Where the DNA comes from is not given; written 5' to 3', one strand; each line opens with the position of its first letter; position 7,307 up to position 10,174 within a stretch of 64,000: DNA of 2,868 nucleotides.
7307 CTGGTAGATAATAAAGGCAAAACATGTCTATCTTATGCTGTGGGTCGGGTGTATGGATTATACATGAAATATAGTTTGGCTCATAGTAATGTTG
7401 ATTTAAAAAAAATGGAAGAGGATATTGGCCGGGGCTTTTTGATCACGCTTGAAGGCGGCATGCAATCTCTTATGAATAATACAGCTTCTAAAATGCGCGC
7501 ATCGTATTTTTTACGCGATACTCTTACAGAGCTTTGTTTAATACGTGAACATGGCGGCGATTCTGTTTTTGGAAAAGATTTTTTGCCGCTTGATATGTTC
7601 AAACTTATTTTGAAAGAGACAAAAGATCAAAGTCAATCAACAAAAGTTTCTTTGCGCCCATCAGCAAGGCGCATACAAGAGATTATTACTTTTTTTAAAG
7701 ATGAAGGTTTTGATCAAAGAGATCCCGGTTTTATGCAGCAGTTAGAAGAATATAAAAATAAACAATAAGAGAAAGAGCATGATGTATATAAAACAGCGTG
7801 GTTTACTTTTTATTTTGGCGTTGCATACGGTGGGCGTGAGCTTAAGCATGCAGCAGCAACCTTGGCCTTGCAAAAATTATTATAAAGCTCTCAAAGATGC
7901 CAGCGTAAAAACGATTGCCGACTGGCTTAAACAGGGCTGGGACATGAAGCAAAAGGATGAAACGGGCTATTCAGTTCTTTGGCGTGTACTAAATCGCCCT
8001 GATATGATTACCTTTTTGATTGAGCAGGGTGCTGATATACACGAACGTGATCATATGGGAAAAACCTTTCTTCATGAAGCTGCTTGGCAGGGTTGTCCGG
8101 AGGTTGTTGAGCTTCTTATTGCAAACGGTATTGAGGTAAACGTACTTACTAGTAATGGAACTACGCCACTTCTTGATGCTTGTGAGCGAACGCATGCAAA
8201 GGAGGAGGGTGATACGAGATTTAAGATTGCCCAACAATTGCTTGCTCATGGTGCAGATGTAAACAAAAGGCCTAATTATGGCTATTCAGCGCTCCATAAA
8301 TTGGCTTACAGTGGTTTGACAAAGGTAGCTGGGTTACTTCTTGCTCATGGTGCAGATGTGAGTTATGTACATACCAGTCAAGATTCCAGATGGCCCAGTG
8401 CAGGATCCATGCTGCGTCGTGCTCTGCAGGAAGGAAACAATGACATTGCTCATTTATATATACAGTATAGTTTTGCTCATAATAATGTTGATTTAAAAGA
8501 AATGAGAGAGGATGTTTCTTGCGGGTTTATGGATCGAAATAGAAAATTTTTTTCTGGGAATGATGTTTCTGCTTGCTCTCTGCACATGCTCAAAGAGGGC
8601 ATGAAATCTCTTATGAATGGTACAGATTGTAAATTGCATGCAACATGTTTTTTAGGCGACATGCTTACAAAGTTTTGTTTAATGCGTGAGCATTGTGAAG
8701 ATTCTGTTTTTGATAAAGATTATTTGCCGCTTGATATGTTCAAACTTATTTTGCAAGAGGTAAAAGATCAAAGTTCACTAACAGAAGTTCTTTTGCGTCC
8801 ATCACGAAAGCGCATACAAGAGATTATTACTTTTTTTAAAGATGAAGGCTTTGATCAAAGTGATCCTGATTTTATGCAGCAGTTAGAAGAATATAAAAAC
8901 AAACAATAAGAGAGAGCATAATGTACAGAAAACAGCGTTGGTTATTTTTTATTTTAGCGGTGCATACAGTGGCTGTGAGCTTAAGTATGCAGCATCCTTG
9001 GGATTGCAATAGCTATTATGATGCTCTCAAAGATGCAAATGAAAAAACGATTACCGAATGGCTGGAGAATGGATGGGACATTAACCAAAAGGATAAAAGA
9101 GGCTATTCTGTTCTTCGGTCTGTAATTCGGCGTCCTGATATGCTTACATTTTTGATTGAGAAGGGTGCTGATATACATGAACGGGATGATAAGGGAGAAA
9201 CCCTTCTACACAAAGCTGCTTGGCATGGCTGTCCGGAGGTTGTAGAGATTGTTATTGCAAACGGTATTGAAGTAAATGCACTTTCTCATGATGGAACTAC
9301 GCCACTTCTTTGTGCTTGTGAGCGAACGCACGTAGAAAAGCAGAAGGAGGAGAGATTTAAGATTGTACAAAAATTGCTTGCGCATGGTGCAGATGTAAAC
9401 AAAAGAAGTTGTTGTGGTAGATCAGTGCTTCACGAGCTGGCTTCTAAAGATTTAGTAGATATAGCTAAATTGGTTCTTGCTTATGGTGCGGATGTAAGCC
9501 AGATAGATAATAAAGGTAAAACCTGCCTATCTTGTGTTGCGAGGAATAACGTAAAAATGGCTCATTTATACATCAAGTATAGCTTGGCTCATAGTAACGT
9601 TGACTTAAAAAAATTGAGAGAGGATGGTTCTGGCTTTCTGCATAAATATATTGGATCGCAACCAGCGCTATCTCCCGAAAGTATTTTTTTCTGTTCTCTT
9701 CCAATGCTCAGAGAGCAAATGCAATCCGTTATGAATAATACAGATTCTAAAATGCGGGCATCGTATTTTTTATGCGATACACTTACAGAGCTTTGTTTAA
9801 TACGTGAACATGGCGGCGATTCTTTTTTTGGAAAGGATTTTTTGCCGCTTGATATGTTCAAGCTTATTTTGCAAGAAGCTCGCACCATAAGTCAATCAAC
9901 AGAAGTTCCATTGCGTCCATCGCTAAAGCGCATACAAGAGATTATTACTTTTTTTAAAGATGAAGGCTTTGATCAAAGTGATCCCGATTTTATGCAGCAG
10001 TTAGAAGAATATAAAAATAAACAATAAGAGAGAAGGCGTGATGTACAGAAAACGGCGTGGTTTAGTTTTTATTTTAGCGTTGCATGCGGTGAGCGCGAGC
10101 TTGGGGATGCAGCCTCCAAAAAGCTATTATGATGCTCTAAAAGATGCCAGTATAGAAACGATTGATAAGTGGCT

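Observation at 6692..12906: Operon-like array of six secreted ankyrin paralogs sharing a C-terminal F-box/PRANC-like module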

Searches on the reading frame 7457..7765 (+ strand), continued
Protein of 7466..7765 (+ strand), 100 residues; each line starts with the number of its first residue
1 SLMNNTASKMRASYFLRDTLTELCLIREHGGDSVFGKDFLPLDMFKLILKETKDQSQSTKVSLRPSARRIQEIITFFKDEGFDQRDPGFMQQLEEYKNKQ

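Call 73: list_cluster_members(proteins=[P0039, P0019, P0010, P0011, P0014, P0016, P0022, P0025, P0030, P0033])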
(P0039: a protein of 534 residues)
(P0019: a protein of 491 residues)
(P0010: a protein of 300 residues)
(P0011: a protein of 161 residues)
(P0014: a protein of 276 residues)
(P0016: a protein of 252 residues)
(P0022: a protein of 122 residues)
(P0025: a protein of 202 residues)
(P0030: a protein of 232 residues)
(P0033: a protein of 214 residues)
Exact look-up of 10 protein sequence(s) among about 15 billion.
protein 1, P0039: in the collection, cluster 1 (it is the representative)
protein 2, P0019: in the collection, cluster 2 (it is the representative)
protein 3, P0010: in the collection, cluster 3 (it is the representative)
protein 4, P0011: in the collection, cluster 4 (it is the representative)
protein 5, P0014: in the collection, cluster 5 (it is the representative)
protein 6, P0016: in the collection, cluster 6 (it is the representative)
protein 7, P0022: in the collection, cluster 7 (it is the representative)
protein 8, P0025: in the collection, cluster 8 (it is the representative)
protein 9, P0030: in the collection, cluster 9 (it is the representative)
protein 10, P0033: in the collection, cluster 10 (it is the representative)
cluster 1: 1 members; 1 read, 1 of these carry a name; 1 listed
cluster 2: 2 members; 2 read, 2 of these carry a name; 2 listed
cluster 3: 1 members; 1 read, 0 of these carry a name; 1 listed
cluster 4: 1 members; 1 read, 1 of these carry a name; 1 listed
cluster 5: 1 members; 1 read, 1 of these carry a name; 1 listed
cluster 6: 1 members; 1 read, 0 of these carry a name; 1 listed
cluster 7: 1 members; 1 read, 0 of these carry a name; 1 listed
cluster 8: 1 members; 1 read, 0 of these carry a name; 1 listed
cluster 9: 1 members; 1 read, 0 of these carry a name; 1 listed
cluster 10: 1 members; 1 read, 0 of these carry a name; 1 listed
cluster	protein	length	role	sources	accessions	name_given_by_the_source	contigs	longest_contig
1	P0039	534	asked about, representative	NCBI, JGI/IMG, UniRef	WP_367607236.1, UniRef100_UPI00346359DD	hypothetical protein [Legionella sp. W05-934-2] | hypothetical protein | hypothetical protein n=1 Tax=Legionella sp. W05-934-2 TaxID=1198649 RepID=UPI00346359DD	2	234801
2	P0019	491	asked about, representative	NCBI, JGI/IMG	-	hypothetical protein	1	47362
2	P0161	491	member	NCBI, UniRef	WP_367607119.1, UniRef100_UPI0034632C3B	hypothetical protein [Legionella sp. W05-934-2] | hypothetical protein n=1 Tax=Legionella sp. W05-934-2 TaxID=1198649 RepID=UPI0034632C3B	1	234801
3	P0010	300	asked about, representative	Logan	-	-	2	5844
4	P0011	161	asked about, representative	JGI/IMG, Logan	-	hypothetical protein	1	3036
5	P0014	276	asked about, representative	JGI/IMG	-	ankyrin repeat protein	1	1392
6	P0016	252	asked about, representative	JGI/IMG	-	-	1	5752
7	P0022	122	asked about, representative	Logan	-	-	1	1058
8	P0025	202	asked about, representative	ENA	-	-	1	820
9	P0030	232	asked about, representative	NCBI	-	-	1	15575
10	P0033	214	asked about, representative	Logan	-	-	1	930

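Call 85: search_protein_families(library=ncbifam, proteins=[P0039, P0019, P0011, P0016], max_evalue=1)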
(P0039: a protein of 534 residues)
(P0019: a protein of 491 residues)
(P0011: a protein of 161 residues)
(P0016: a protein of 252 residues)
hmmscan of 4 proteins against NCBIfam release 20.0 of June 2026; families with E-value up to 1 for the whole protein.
P0039 (534 aa): 0 families

P0019 (491 aa): 1 family
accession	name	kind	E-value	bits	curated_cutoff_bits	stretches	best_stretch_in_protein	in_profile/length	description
NF010747.0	PRK14149.1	equivalog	0.035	13.6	176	1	429-474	96-141/191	nucleotide exchange factor GrpE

P0011 (161 aa): 1 family
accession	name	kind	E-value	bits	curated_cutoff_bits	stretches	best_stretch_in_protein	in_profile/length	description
NF052629.1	SrfG_fam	equivalog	0.055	12.8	430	1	64-158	162-260/324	SrfG family effector protein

P0016 (252 aa): 0 families

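Call 88: find_encoding_contigs(protein=P0030, flank=8000, max_places=2)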
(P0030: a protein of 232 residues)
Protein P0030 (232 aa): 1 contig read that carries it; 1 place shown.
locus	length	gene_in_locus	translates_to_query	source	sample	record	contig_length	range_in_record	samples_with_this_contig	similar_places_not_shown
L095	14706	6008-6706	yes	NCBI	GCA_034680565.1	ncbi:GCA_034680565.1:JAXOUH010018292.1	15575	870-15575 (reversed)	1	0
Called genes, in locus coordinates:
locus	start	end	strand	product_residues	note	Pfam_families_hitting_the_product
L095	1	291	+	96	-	?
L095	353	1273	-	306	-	-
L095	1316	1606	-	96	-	-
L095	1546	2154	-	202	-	-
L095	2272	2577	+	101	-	-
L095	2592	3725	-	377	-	-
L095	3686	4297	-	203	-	-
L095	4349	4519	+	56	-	-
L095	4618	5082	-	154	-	-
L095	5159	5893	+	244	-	PF00035:dsrm (weak)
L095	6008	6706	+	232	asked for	PF12796:Ank_2, PF13857:Ank_5 (weak), PF00023:Ank, PF13606:Ank_3 (weak), PF13637:Ank_4, PF13857:Ank_5, PF12796:Ank_2, PF00023:Ank, +3 more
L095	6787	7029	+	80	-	-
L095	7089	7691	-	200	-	-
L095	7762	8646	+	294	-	-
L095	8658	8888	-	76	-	PF02295:z-alpha (weak)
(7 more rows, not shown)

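Call 89: find_encoding_contigs(protein=P0016, flank=6000, max_places=2)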
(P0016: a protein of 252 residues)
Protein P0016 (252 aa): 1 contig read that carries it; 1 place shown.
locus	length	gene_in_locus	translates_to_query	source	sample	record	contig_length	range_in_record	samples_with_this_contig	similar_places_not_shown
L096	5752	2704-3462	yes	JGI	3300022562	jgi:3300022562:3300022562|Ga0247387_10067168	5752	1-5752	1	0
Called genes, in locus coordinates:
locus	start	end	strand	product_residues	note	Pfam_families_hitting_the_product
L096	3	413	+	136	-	?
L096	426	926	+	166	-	-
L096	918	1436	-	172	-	PF00009:GTP_EFTU (faint), PF00025:Arf, PF00071:Ras, PF01926:MMR_HSR1 (weak), PF08477:Roc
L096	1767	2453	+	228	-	PF03167:UDG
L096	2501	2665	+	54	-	-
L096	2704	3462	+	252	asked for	-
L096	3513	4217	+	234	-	-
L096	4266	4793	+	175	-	-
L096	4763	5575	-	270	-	-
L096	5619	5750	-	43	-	?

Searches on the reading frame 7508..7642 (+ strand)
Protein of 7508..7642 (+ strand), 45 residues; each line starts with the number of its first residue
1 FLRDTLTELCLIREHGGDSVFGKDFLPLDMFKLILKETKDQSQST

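Call 22: search_solved_structures(query=A3, max_evalue=10, show_alignments=5)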
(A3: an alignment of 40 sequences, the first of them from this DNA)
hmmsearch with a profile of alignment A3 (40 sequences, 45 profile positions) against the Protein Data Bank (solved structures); distinct sequences matched with E-value up to 10: 6.
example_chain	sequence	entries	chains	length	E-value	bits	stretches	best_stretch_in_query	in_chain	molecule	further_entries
5yud_A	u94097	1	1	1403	0.43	13.2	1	15-32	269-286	Baculoviral IAP repeat-containing protein 1e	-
7rav_A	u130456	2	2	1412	0.43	13.2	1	15-32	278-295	Baculoviral IAP repeat-containing protein 1e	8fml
6b5b_A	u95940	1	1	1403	0.43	13.2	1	15-32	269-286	Baculoviral IAP repeat-containing protein 1e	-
3au7_A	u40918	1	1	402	6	9.5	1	13-25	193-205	Putative uncharacterized protein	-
4rvz_Z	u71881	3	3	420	6.3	9.4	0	13-25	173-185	tRNA(Ile2) 2-agmatinylcytidine synthetase TiaS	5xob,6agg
3amt_A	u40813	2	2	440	6.7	9.4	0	13-25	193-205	Putative uncharacterized protein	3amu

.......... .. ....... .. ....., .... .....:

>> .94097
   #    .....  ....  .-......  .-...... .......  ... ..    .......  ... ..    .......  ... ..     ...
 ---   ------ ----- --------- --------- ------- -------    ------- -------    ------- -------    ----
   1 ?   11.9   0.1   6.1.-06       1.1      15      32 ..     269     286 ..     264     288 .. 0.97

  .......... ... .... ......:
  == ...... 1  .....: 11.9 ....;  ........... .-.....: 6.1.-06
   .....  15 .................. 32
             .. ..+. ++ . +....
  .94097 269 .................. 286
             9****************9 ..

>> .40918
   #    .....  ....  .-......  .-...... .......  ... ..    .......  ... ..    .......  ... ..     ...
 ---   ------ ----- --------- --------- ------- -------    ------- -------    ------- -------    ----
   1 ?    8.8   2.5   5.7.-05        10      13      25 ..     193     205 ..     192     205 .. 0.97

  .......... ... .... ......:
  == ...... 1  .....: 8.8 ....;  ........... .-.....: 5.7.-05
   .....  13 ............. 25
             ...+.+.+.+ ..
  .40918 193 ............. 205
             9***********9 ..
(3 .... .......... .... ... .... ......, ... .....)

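Call 23: search_protein_families(library=pfam, alignment_id=A3, max_evalue=10)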
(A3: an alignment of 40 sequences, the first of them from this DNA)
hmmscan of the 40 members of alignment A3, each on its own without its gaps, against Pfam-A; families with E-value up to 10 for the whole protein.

A. member 1, seq(45 aa): 0 families

B. families by the number of members that match (of 40 scanned): 6 families
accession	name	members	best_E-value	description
PF12586.13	DUF3760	1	0.094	Protein of unknown function (DUF3760)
PF02251.23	PA28_N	1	0.098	Proteasome activator PA28, N-terminal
PF07702.18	UTRA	1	0.12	UTRA domain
PF22897.2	TIL_2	1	0.15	TIL-like domain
PF05217.17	SAXO1-2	1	0.16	Stabilizer of axonemal microtubules 1/2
PF25420.1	zf-C2H2_ZN292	1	0.18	ZN292-like C2H2 zinc finger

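Call 24: find_homologous_proteins(query=A3, max_evalue=0.001)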
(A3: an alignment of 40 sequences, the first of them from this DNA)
Query A3 (40 sequences) (45 aa, profile of the alignment): 2 proteins with E <= 0.001 among 134 candidates.
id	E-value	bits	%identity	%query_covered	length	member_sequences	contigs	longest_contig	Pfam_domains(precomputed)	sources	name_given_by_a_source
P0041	4.7e-7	47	59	60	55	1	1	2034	-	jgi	jgi:hypothetical protein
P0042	4.9e-5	40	52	60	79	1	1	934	-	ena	-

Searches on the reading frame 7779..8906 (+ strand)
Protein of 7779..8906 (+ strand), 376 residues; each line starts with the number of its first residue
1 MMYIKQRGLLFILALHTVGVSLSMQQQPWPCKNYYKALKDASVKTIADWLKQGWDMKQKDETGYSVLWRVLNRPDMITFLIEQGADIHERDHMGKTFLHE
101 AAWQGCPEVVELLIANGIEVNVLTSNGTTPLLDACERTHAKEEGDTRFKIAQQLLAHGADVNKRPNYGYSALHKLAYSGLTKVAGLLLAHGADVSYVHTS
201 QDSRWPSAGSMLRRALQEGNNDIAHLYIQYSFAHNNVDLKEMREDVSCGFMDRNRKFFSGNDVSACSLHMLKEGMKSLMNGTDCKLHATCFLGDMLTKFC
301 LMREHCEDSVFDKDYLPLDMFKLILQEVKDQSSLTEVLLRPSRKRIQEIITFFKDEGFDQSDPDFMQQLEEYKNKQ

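Call 3: search_protein_families(library=pfam, proteins=[window:7779-8906:+], max_evalue=1)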
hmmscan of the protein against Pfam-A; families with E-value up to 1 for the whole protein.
window:7779-8906:+ (376 aa): 8 families
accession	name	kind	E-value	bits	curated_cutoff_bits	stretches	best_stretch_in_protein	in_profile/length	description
PF12796.13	Ank_2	-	1.1e-21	77.6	27.3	2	108-195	11-87/90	Ankyrin repeats (3 copies)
PF00023.36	Ank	-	3.3e-19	68.4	21.1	3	94-123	2-31/33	Ankyrin repeat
PF13637.12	Ank_4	-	3.2e-18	65.8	22.7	3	71-114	7-50/50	Ankyrin repeats (many copies)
PF13606.12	Ank_3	-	1.5e-13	49.8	22.3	2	94-122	2-30/30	Ankyrin repeat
PF13857.12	Ank_5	-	2.5e-11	44.1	27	2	94-131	16-53/56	Ankyrin repeats (many copies)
PF23881.1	DUF7234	-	0.049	14.1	24.4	1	106-138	26-58/80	Family of unknown function (DUF7234)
PF13579.12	Glyco_trans_4_4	-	0.15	12.8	29.7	1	108-215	9-116/158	Glycosyl transferase 4-like domain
PF21293.2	RNAseD_HRDC_C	-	0.21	11.9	25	0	322-367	11-55/66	Ribonuclease D, C-terminal HRDC domain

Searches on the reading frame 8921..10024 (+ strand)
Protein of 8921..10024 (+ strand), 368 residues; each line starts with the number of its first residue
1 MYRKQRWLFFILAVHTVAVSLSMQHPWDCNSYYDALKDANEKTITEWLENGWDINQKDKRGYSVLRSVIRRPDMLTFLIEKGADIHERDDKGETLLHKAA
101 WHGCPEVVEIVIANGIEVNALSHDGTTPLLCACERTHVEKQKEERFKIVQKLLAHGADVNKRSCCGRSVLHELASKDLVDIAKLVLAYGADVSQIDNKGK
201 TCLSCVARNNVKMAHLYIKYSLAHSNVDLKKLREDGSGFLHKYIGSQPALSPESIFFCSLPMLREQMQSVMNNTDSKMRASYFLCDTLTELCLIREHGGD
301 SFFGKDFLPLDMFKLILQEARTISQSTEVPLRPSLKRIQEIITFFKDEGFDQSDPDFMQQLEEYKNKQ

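Call 3: search_protein_families(library=pfam, proteins=[window:8921-10024:+], max_evalue=1)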
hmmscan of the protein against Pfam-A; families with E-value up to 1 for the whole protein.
window:8921-10024:+ (368 aa): 5 families
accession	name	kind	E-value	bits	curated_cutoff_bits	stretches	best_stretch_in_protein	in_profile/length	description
PF12796.13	Ank_2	-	1.8e-35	121.8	27.3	4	39-120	8-88/90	Ankyrin repeats (3 copies)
PF13637.12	Ank_4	-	1.3e-26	92.5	22.7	4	72-109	10-47/50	Ankyrin repeats (many copies)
PF00023.36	Ank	-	5.2e-21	74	21.1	3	124-162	1-31/33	Ankyrin repeat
PF13857.12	Ank_5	-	2e-16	60.4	27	3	78-129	1-53/56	Ankyrin repeats (many copies)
PF13606.12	Ank_3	-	7e-15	53.9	22.3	3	92-120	2-30/30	Ankyrin repeat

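Call 13: find_encoding_contigs(protein=window:8921-10024:+, flank=10000, max_places=6)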
Protein window:8921-10024:+ (368 aa): no gene with exactly this product is on record in the collection.

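Call 85: search_protein_families(library=ncbifam, proteins=[window:8921-10024:+], max_evalue=1)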
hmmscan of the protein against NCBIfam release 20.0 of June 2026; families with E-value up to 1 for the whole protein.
window:8921-10024:+ (368 aa): 10 families
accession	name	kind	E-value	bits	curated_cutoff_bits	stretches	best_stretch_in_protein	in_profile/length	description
NF043023.1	T4SS_AnkH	equivalog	4.4e-16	58.7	600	2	144-221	43-121/467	Dot/Icm T4SS effector AnkH/LegA3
NF043029.1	T4SS_AnkY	equivalog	1.2e-12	47.1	600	2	54-135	450-534/543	Dot/Icm T4SS effector AnkY/LegA9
NF043022.1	T4SS_AnkG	equivalog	1.5e-12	47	500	1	37-170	305-440/455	Dot/Icm T4SS effector AnkG/AnkZ/LegA7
NF043028.1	T4SS_AnkX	equivalog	1.3e-09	36.8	1400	2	54-192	645-788/938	Dot/Icm T4SS effector AnkN/AnkX/LegA8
NF041931.2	MzaA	equivalog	9.6e-09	34.6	800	2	94-209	4-113/726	MZA anti-phage system associated sigma-70 family RNA polymerase sigma factor MzaA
NF038106.1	gamma_NF038106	equivalog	4.6e-07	30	50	0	74-102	51-79/93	PA4642 family protein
NF043019.1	T4SS_AnkC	equivalog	4.4e-05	22.5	450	1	83-122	118-157/459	Dot/Icm T4SS effector AnkC/LegA12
NF043024.1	T4SS_AnkI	equivalog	0.035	12.8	550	1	94-172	243-323/439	Dot/Icm T4SS effector AnkI/LegAS4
TIGR00870.1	trp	subfamily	0.052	11.6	498.75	0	144-167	142-165/747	transient-receptor-potential calcium channel protein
NF043027.1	T4SS_AnkQ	equivalog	0.11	11.1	700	0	120-203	323-401/496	Dot/Icm T4SS effector AnkQ/LegA10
